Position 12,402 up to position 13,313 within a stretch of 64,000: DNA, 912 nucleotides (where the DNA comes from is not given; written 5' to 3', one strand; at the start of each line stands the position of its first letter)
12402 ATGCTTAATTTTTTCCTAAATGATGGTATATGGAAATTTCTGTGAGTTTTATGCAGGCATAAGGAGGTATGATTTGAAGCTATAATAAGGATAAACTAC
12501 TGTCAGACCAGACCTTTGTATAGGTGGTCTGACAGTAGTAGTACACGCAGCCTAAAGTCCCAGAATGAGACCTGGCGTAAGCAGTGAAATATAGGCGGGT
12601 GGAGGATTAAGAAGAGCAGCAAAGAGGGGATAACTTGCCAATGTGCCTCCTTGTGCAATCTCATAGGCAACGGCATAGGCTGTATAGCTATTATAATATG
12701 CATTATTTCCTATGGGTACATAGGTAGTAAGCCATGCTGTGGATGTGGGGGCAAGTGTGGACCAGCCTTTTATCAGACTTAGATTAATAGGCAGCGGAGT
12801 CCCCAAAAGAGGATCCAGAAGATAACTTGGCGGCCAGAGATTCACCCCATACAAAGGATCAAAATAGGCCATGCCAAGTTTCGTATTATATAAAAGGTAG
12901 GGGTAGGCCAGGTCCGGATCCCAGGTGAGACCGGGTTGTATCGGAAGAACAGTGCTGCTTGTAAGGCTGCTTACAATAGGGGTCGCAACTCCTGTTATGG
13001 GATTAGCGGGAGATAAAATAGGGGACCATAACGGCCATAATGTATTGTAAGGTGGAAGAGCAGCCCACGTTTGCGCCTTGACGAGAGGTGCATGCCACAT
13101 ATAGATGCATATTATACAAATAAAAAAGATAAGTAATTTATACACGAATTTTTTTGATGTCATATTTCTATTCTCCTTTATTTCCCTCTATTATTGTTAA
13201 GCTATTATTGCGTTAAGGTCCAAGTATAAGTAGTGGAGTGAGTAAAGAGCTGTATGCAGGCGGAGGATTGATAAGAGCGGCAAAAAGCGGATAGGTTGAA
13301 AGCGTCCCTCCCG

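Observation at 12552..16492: Tandem array of five paralogous secreted proteins with an invariant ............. motif (more copies at 6337..6900 and 48903..49352)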

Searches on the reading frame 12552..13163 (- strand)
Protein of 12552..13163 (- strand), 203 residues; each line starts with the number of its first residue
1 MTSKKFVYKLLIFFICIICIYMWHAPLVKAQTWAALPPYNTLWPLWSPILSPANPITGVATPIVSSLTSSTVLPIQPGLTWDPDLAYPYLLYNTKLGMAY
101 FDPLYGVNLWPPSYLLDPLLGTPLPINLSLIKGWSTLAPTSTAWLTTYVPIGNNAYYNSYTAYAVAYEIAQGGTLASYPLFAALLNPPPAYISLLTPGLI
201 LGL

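Call 8: search_protein_families(library=pfam, proteins=[window:12552-13163:-], max_evalue=1)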
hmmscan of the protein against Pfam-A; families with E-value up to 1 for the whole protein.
window:12552-13163:- (203 aa): 0 families

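Call 9: search_protein_families(library=ncbifam, proteins=[window:12552-13163:-], max_evalue=1)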
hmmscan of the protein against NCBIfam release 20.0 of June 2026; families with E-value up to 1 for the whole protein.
window:12552-13163:- (203 aa): 0 families

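Call 13: find_homologous_proteins(query=A2, max_evalue=0.001)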
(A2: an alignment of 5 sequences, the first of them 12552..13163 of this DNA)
Query A2 (5 sequences) (203 aa, profile of the alignment): 755 proteins with E <= 0.001 among 8000 candidates; the best 120 are listed.
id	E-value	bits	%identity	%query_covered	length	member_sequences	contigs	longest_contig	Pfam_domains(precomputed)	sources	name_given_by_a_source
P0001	1.1e-100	353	100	100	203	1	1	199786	-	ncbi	ncbi:MAG: hypothetical protein ACMUJM_07740 [bacterium]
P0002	5.2e-98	345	68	100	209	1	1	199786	-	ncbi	ncbi:MAG: hypothetical protein ACMUJM_07750 [bacterium]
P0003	1.6e-90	320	82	100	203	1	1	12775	-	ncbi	ncbi:MAG: hypothetical protein ACMUIP_12420 [bacterium]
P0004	1.4e-89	317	83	95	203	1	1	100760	-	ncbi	ncbi:MAG: hypothetical protein ACMUJM_13815 [bacterium]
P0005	5.5e-88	312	65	94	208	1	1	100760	-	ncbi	ncbi:MAG: hypothetical protein ACMUJM_13825 [bacterium]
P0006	3.4e-87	309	64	94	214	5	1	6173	-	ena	-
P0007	4.9e-87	309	65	94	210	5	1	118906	-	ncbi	ncbi:MAG: hypothetical protein ACMUJM_06220 [bacterium]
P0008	6.0e-87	309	75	100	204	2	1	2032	-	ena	-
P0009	1.2e-86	308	81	100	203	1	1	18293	-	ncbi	ncbi:MAG: hypothetical protein ACMUIP_08405 [bacterium]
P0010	4.2e-86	306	75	100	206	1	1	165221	-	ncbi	ncbi:MAG: hypothetical protein ACMUJM_08340 [bacterium]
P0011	2.0e-85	304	79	100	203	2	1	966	-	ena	-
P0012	4.0e-85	303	64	95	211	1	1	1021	-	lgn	-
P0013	1.6e-83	297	68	94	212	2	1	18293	-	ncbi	ncbi:MAG: hypothetical protein ACMUIP_08400 [bacterium]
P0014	1.6e-83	297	72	100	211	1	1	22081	-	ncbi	ncbi:MAG: hypothetical protein ACMUIP_07460 [bacterium]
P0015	1.9e-83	297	71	92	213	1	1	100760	-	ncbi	ncbi:MAG: hypothetical protein ACMUJM_13820 [bacterium]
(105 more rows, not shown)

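Call 19: find_related_loci(query=A2, collection=genome_contigs, flank=10000)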
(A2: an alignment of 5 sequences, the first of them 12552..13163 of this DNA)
Query A2 (203 aa) in genome_contigs; peptide patterns used: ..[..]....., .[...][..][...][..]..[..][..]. (x = any residue, [..] = any of these).
132 stretches matched a pattern; 117 encode a relative of the query (tblastn E <= 1e-3); the best 80 are kept; 79 distinct loci.
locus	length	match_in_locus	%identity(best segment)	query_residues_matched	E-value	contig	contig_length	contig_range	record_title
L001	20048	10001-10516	74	32-203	3e-78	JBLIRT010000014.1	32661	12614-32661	MAG: bacterium isolate MF1_201704_bin_1079 MF1_201704_bin_1079_scaffold_14, whole genome shotgun sequence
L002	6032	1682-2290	62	1-203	2e-76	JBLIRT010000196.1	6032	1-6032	MAG: bacterium isolate MF1_201704_bin_1079 MF1_201704_bin_1079_scaffold_196, whole genome shotgun sequence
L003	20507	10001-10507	73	30-198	2e-75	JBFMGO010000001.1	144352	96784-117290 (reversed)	MAG: bacterium isolate MAG299 MAG299_1, whole genome shotgun sequence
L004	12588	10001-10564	66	1-189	2e-75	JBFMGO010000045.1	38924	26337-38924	MAG: bacterium isolate MAG299 MAG299_45, whole genome shotgun sequence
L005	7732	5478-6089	61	1-196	2e-74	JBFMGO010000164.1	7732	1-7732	MAG: bacterium isolate MAG299 MAG299_164, whole genome shotgun sequence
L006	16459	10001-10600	63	4-203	8e-73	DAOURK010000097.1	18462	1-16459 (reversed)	MAG TPA_asm: Pseudomonadota bacterium isolate CSMAG_150 CSMAG_150_k141_173972_length_18462_cov_1185.1493, whole genome s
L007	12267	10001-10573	63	1-189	6e-72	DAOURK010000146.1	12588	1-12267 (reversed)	MAG TPA_asm: Pseudomonadota bacterium isolate CSMAG_150 CSMAG_150_k141_223179_length_12588_cov_1332.9802, whole genome s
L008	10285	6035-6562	65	28-203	3e-70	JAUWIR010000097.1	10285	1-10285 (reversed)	MAG: Pseudomonadota bacterium isolate CSMAG_2299 CSMAG_2299_k127_10880070_length_10285_cov_37.6124, whole genome shotgun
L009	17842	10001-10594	57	1-189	1e-65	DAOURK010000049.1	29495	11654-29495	MAG TPA_asm: Pseudomonadota bacterium isolate CSMAG_150 CSMAG_150_k141_51583_length_29495_cov_1348.9890, whole genome sh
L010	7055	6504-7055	62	1-182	1e-63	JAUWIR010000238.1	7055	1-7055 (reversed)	MAG: Pseudomonadota bacterium isolate CSMAG_2299 CSMAG_2299_k127_1265052_length_7055_cov_27.5012, whole genome shotgun s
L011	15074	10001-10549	52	1-203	5e-55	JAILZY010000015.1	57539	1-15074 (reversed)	MAG: bacterium isolate HOT.CON.50 NODE_538_length_57539_cov_18.197557, whole genome shotgun sequence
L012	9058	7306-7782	60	2-164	1e-54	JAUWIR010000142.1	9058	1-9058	MAG: Pseudomonadota bacterium isolate CSMAG_2299 CSMAG_2299_k127_10761565_length_9058_cov_83.9774, whole genome shotgun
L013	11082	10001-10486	58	1-164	7e-54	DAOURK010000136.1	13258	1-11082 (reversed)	MAG TPA_asm: Pseudomonadota bacterium isolate CSMAG_150 CSMAG_150_k141_105989_length_13258_cov_1457.0992, whole genome s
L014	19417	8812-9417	49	1-198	1e-52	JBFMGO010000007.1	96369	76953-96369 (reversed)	MAG: bacterium isolate MAG299 MAG299_7, whole genome shotgun sequence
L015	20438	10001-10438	63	4-155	4e-52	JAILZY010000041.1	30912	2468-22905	MAG: bacterium isolate HOT.CON.50 NODE_1398_length_30912_cov_19.571558, whole genome shotgun sequence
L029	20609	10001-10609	47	3-202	6e-48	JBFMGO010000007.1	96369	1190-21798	MAG: bacterium isolate MAG299 MAG299_7, whole genome shotgun sequence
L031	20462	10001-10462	51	1-158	2e-47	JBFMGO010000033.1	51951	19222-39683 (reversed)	MAG: bacterium isolate MAG299 MAG299_33, whole genome shotgun sequence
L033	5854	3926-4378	57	3-157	3e-47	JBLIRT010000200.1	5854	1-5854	MAG: bacterium isolate MF1_201704_bin_1079 MF1_201704_bin_1079_scaffold_200, whole genome shotgun sequence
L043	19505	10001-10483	50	1-156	5e-44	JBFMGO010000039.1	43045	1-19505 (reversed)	MAG: bacterium isolate MAG299 MAG299_39, whole genome shotgun sequence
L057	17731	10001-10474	50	1-160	1e-41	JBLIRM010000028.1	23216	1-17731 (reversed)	MAG: bacterium isolate MG2_202303_bin_300 MG2_202303_bin_300_scaffold_28, whole genome shotgun sequence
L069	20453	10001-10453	50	4-160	4e-40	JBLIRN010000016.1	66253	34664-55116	MAG: bacterium isolate MG2_202303_bin_136 MG2_202303_bin_136_scaffold_16, whole genome shotgun sequence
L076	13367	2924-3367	53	10-160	4e-38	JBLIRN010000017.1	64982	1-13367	MAG: bacterium isolate MG2_202303_bin_136 MG2_202303_bin_136_scaffold_17, whole genome shotgun sequence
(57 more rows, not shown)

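Call 28: predict_structure(alignment_id=A3)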
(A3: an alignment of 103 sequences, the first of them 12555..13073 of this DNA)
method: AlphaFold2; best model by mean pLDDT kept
length: 173 residues; sequences in the alignment: 103
mean_pLDDT: 93.7   pTM: 0.88
mean pLDDT of the five models: 93.7, 93.5, 93.3, 92.6, 92.1
residues with pLDDT >= 90: 145; 70-90: 25; 50-70: 3; < 50: 0
segments of 3 or more residues with pLDDT < 50: none
pLDDT, mean of each block of 10 residues (from residue 1): 96 98 95 96 97 96 96 97 96 95 95 98 96 89 73 85 96 93
secondary structure, 60 per line:
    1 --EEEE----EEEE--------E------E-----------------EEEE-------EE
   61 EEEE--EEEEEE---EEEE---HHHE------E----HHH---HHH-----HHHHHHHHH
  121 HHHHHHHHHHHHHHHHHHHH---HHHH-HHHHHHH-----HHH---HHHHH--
elements in order: E3-6 E11-14 E48-51 E59-64 E67-72 E76-79 H112-140 H144-147 H149-155 H167-171

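Call 31: search_protein_representatives(alignment_id=A3)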
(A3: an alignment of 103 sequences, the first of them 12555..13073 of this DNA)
Query: 103 sequences, 274 profile positions. Proteins with E-value up to 0.001 (for the whole library): 102; up to 1e-10: 86; up to 1e-30: 42. The best 102 are listed.
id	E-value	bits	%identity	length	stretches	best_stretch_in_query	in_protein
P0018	4.7e-88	311.7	-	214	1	4-206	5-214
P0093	3.1e-83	295.9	-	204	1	6-206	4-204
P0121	3.7e-76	272.7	-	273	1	12-257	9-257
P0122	1.3e-69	251.2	-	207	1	14-209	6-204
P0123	1.5e-64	234.6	-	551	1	7-251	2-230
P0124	3.9e-64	233.3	-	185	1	4-152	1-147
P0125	3.0e-63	230.4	-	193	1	5-204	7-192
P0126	3.1e-62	227.0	-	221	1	2-205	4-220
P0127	4.6e-60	219.9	-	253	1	7-238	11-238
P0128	5.0e-60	219.8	-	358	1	9-225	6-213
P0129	1.3e-59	218.4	-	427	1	11-242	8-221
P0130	5.3e-56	206.6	-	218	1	5-190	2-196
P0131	2.2e-54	201.3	-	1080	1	22-161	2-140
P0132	9.7e-54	199.1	-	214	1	5-203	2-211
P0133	4.7e-53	196.9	-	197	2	10-163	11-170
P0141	2.6e-44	168.2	-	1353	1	26-180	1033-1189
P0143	1.9e-42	162.1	-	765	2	6-98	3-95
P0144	2.6e-42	161.6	-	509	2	34-184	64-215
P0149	1.5e-36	142.7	-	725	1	12-157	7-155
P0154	3.6e-35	138.2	-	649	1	10-164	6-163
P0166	4.1e-28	115.1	-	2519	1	62-162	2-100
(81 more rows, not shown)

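Call 32: search_protein_families(library=pfam, proteins=[P0131, P0141, P0143, P0144, P0149, P0154, P0166, P0123, P0129, P0128], max_evalue=0.001)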
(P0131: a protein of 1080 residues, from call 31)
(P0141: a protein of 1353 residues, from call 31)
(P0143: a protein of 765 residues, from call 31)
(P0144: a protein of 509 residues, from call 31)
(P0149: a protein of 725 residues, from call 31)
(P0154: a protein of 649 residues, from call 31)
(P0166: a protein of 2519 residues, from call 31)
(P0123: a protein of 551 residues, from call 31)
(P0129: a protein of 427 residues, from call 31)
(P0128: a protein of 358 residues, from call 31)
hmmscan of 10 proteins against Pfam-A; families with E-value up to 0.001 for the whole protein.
P0131 (1080 aa): 6 families
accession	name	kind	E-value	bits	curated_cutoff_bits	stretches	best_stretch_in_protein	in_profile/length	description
PF13229.12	Beta_helix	-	2.3e-33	115.5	25.9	2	685-916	2-156/158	Right handed beta helix region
PF18911.6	PKD_4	-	2.4e-11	43.9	27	1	460-544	2-84/85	PKD domain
PF02415.23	Chlam_PMP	-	1.8e-10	40.3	20.6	0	821-847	1-19/19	Chlamydia polymorphic membrane protein (Chlamydia_PMP) repeat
PF00801.26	PKD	-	1.2e-07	32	23.5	1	473-528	11-65/80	PKD domain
PF17161.10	DUF5123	-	5.3e-06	28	35.1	0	319-428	1-111/113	Domain of unknown function (DUF5123)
PF00873.25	ACR_tran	-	0.0002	19.6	28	1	1042-1080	158-196/1021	AcrB/AcrD/AcrF family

P0141 (1353 aa): 0 families

P0143 (765 aa): 2 families
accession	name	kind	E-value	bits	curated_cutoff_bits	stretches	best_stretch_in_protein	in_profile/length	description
PF08309.17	LVIVD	-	3.2e-51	170.9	20.2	5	353-391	4-42/42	LVIVD repeat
PF09826.15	Beta_propel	-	5.8e-06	25.9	22.4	0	499-543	89-130/495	Beta propeller domain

P0144 (509 aa): 0 families

P0149 (725 aa): 0 families

P0154 (649 aa): 0 families

P0166 (2519 aa): 4 families
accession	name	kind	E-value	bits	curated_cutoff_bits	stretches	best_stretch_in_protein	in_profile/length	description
PF13517.12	FG-GAP_3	-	5.2e-09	37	26.9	1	2278-2335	1-61/61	FG-GAP-like repeat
PF19190.6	BACON_2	-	2.2e-07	31.1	25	1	1775-1854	4-81/94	Viral BACON domain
PF01839.29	FG-GAP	-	3.9e-07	30.3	22.1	0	2317-2340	2-25/37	FG-GAP repeat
PF00754.31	F5_F8_type_C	-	0.0008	20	28.2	0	1208-1285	6-82/127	F5/8 type C domain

P0123 (551 aa): 0 families

P0129 (427 aa): 0 families

P0128 (358 aa): 0 families

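Call 36: search_protein_families(library=pfam, proteins=[L004:3930-6857:+, L043:4344-5333:-, L002:3752-4420:+, L014:10980-14819:+, L014:2685-4022:+, L029:14821-17994:+, L076:6027-8498:+, L069:11728-16113:+, L069:10669-11535:-, L033:1250-3217:+], max_evalue=0.001)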
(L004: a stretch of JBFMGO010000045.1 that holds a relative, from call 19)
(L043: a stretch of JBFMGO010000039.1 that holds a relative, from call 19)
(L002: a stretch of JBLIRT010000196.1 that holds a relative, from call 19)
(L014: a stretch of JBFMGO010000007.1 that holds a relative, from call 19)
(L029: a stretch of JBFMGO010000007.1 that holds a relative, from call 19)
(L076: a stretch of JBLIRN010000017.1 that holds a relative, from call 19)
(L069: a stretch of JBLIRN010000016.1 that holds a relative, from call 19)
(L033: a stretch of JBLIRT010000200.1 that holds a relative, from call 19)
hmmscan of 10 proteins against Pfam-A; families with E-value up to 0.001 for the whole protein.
L004:3930-6857:+ (975 aa): 38 families (the best 25 are shown)
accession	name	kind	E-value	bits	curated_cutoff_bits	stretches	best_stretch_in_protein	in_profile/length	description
PF07719.23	TPR_2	-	1.4e-80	259.3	27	7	894-925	3-34/34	Tetratricopeptide repeat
PF00515.34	TPR_1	-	1.3e-78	256.3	27.8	6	894-925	3-34/34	Tetratricopeptide repeat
PF13414.12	TPR_11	-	9.5e-63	208.1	26.8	6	799-838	3-42/42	TPR repeat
PF13181.12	TPR_8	-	1e-62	203.4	25.7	1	520-550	3-33/34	Tetratricopeptide repeat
PF13431.12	TPR_17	-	7.1e-59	191.7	24.4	3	506-538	1-33/34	Tetratricopeptide repeat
PF00884.28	Sulfatase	-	4.7e-55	187.5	25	1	47-327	1-299/301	Sulfatase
PF13432.12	TPR_16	-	2.4e-52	175.3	32.7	5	769-823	10-64/65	Tetratricopeptide repeat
PF14559.12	TPR_19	-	7.8e-52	173.9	25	7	770-823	5-58/68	Tetratricopeptide repeat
PF13424.12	TPR_12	-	6.2e-48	161.3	30.1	4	552-613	3-72/77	Tetratricopeptide repeat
PF13428.12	TPR_14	-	2.4e-42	139.4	23.5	0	553-594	2-43/44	Tetratricopeptide repeat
PF23914.1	TPR_CcmH_CycH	-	1.8e-32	112.8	42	4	718-818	46-149/158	Cytochrome c-type biogenesis protein H TPR domain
PF13174.12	TPR_6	-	2.5e-28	97.2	26.3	0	520-549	2-31/33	Tetratricopeptide repeat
PF25063.1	ARM_TT21_C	-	3.1e-28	99.5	35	3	691-754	98-161/209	Tetratricopeptide repeat protein 21 C-terminal ARM domain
PF13371.12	TPR_9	-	4.8e-28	97.4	35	2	798-855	3-60/73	Tetratricopeptide repeat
PF13176.12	TPR_7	-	4.6e-25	86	27.9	0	590-615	3-30/36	Tetratricopeptide repeat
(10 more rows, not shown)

L043:4344-5333:- (329 aa): 4 families
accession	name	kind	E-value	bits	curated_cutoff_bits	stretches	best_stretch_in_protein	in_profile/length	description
PF00005.33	ABC_tran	-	3.5e-31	109.1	25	1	40-183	2-137/137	ABC transporter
PF13304.12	AAA_21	-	1.2e-08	35.8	27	1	151-211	234-297/304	AAA domain, putative AbiEii toxin, Type IV TA system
PF13732.12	DrrA1-3_C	-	6.1e-05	24.1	27.4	1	235-321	1-80/81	ATP-binding protein DrrA1-3-like, C-terminal domain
PF01078.27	Mg_chelatase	-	0.0005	20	20.3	0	32-81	5-54/207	Magnesium chelatase, subunit ChlI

L002:3752-4420:+ (222 aa): 0 families

L014:10980-14819:+ (1279 aa): 22 families
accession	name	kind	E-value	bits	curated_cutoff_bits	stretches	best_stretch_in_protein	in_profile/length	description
PF13570.13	Beta-prop_ACSF4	-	2.8e-115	385.7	133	6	269-496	51-290/329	Beta-alanine-activating enzyme, beta-propeller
PF13360.13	PQQ_2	-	1.6e-66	224.7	27.6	4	951-1163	13-233/233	Outer membrane protein assembly factor BamB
PF13620.12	CarboxypepD_reg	-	4.6e-45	152.3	32.3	5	101-160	10-72/82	Carboxypeptidase regulatory-like domain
PF13715.12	CarbopepD_reg_2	-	1.1e-25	89.9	32.2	1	106-171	15-77/88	CarboxypepD_reg-like domain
PF09430.16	EMC7_beta-sandw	-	3.4e-22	79.3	26.6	1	545-608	8-69/122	ER membrane protein complex subunit 7, beta-sandwich domain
PF25292.1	Beta-prop_CGLA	-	2.8e-20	73.4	26.8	1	281-340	47-109/316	Lambda-carrageenase beta-propeller domain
PF17210.9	SdrD_B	-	1.8e-18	67.2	29.7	0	546-594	26-75/112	SdrD B-like domain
PF17802.7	SpaA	-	5.6e-18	65.3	23.1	0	805-852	27-79/91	Prealbumin-like fold domain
PF01011.28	PQQ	-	4.6e-16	59.1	26.7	0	237-276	57-97/595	Glucose/ethanol/alcohol dehydrogenase, beta-propeller domain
PF23194.1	NOMO_5th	-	5.6e-15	55.9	27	0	800-857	21-87/89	NOMO fifth transthyretin-like domain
PF22902.2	NOMO1-like_9th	-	1.7e-13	50.6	27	0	535-594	5-65/75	BOS complex subunit NOMO1-like, beta sandwich domain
PF23193.1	NOMO_3rd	-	9.6e-08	32.5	27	0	810-833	60-84/120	NOMO third transthyretin-like domain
PF23414.1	Beta-prop_EML_2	-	4.5e-06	26.7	90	0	1183-1273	15-106/266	Echinoderm microtubule-associated protein second beta-propeller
PF22898.2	NOMO1-like_1st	-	7.7e-06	26.4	27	0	826-856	46-79/85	BOS complex subunit NOMO1-like, first beta sandwich domain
PF07494.17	Reg_prop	-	8.1e-06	25.9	20.4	0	960-981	4-24/24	Two component regulator propeller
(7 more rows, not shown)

L014:2685-4022:+ (445 aa): 3 families
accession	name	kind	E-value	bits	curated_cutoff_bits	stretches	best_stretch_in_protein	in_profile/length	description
PF16576.10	HlyD_D23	-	2.5e-20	73.1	30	1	50-348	6-214/214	Barrel-sandwich domain of CusB or HlyD membrane-fusion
PF13437.12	HlyD_3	-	5.5e-16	59.7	22.2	1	235-344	2-105/106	HlyD family secretion protein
PF12700.13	HlyD_2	-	2.3e-07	30.3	25.1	1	9-368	15-348/416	HlyD family secretion protein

L029:14821-17994:+ (1057 aa): 5 families
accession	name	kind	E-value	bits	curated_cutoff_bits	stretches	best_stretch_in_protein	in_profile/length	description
PF02922.24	CBM_48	-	7.7e-20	71.5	22.4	2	326-411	2-82/83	Carbohydrate-binding module 48 (Isoamylase N-terminal domain)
PF03714.20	PUD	-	9.1e-14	52.6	25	1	11-106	2-97/97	Bacterial pullanase-associated domain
PF00128.31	Alpha-amylase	-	3.5e-12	46.8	22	0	724-762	157-194/446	Alpha amylase, catalytic domain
PF21653.3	pulA_all-beta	-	2.7e-05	24.1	26.7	1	994-1026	24-56/60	Pullulanase, all-beta domain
PF11852.14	Pullul_strch_C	-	0.00047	20.1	29.7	1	949-1012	46-114/165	Alpha-1,6-glucosidases, pullulanase-type, C-terminal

L076:6027-8498:+ (823 aa): 2 families
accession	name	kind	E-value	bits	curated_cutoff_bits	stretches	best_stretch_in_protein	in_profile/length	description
PF00082.27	Peptidase_S8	-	2.1e-63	214.8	21.8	1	142-411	1-288/288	Subtilase family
PF22148.1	Fervidolysin_NPro-like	-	1.4e-07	32.2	21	1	37-106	11-80/81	Fervidolysin N-terminal prodomain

L069:11728-16113:+ (1461 aa): 7 families
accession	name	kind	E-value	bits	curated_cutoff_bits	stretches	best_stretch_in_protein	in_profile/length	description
PF00990.26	GGDEF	-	5.3e-43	147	23.8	1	52-208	4-161/161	Diguanylate cyclase, GGDEF domain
PF13646.12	HEAT_2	-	1.5e-19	70.5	27.7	2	1361-1448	4-83/88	HEAT repeats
PF13191.12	AAA_16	-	2.8e-18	67.4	32.6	1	234-405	2-163/167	AAA ATPase domain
PF24883.2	NPHP3_N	-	4.2e-06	27.5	24.8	1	250-412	11-163/164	Nephrocystin 3, N-terminal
PF03130.22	HEAT_PBS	-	5.9e-06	26.7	20.9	0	1413-1439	1-27/27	PBS lyase HEAT-like repeat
PF13401.12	AAA_22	-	5e-05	24.1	27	1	256-408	5-120/130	AAA domain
PF02985.28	HEAT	-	6.8e-05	23.2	23.5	0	1409-1425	12-28/31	HEAT repeat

L069:10669-11535:- (288 aa): 4 families
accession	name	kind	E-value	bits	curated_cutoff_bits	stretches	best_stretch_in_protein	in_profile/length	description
PF12706.13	Lactamase_B_2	-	3.2e-20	73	27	1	68-254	1-200/200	Beta-lactamase superfamily domain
PF00753.33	Lactamase_B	-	5.8e-14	52.9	22.7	1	67-207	15-157/196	Metallo-beta-lactamase superfamily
PF13483.12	Lactamase_B_3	-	2.7e-05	24.6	24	1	59-218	8-131/160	Beta-lactamase superfamily domain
PF23023.1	Anti-Pycsar_Apyc1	-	0.0004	20.4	50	1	66-113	28-75/250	Anti-Pycsar protein Apyc1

L033:1250-3217:+ (655 aa): 4 families
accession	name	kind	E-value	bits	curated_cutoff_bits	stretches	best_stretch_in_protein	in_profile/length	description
PF04055.27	Radical_SAM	-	6.3e-18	65.9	29.5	1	181-343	2-161/166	Radical SAM superfamily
PF13282.11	DUF4070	-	9.5e-10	39.1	22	1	367-488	1-124/144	Domain of unknown function (DUF4070)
PF02310.24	B12-binding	-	0.00022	21.5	32.1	1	71-133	49-117/121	B12 binding domain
PF19864.5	Radical_SAM_N2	-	0.0005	20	29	0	97-146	82-131/151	Radical SAM proteins, N-terminal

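Call 50: find_encoding_contigs(protein=P0004, flank=8000, max_places=2)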
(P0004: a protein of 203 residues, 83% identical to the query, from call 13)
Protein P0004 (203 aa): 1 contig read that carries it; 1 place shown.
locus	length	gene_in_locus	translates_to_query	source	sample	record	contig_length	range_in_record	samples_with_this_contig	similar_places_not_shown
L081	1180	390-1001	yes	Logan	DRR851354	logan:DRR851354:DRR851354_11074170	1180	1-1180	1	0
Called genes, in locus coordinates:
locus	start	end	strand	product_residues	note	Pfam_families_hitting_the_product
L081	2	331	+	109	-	?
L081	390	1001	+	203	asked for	-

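Call 51: find_encoding_contigs(protein=P0009, flank=8000, max_places=2)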
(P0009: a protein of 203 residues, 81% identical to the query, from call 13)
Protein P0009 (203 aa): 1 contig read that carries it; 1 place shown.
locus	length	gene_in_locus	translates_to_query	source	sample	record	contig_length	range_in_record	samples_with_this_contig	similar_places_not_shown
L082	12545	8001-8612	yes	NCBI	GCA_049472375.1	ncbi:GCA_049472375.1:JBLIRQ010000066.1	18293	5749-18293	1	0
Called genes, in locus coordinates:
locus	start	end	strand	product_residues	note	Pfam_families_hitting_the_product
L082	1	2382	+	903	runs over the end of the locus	PF14522:Cytochrome_C7 (faint)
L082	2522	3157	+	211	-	-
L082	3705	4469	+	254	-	PF03372:Exo_endo_phos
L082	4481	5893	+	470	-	PF13396:PLDc_N, PF13091:PLDc_2, PF00614:PLDc (weak)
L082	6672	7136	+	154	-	-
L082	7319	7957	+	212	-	-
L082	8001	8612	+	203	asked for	-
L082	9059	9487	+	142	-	PF00011:HSP20, PF17886:ArsA_HSP20 (weak)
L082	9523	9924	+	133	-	PF00011:HSP20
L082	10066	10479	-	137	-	-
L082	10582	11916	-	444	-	PF13638:PIN_4, PF13401:AAA_22 (faint), PF02562:PhoH, PF13604:AAA_30 (faint), PF13245:AAA_19 (faint)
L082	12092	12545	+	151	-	PF00072:Response_reg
